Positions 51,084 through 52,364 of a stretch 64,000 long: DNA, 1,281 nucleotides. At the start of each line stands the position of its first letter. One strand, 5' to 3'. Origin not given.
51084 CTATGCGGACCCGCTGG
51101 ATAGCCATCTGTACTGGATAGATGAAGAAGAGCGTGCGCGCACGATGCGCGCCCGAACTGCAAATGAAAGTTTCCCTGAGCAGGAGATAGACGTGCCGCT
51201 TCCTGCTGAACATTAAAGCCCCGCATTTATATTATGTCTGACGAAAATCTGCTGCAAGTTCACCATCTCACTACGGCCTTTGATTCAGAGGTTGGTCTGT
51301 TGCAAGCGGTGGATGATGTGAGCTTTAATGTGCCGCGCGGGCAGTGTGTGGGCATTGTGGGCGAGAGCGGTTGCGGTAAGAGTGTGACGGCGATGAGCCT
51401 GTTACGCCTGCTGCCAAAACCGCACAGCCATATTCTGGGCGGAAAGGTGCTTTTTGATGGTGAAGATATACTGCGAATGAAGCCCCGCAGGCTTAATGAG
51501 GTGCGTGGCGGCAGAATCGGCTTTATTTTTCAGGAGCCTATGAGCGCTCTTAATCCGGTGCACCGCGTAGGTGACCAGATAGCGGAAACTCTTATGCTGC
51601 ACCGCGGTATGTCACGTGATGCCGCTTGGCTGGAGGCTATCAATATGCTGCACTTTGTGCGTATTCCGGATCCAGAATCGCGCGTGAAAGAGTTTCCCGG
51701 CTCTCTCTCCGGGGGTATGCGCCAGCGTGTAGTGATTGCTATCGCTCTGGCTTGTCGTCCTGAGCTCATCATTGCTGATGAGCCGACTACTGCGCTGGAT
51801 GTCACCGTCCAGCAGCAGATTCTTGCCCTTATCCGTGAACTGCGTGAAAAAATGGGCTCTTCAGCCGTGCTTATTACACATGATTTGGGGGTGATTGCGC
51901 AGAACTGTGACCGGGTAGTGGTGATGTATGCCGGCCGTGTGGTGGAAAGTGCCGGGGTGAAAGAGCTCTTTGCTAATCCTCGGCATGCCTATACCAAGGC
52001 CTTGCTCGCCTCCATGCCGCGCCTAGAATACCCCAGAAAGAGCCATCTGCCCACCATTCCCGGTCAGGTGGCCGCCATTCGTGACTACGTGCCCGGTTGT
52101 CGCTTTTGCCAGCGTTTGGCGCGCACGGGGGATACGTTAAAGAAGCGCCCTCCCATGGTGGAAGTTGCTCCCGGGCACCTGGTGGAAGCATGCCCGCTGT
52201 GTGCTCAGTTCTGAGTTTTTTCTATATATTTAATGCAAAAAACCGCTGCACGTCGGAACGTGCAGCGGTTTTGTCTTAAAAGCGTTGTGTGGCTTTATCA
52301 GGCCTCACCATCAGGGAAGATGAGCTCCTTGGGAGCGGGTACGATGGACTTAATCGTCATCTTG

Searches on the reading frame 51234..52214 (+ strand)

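Call 51: search_protein_families(library=padloc, proteins=[window:51234-52214:+], max_evalue=0.00001)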
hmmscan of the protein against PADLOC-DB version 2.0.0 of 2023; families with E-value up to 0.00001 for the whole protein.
window:51234-52214:+ (326 aa): 2 families
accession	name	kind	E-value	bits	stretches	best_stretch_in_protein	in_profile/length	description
PDLC04135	mad3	-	2.3e-29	101.1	1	152-255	258-365/374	mads_3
PDLC04140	mad8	-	1.4e-14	52.3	1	25-224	16-240/314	mads_8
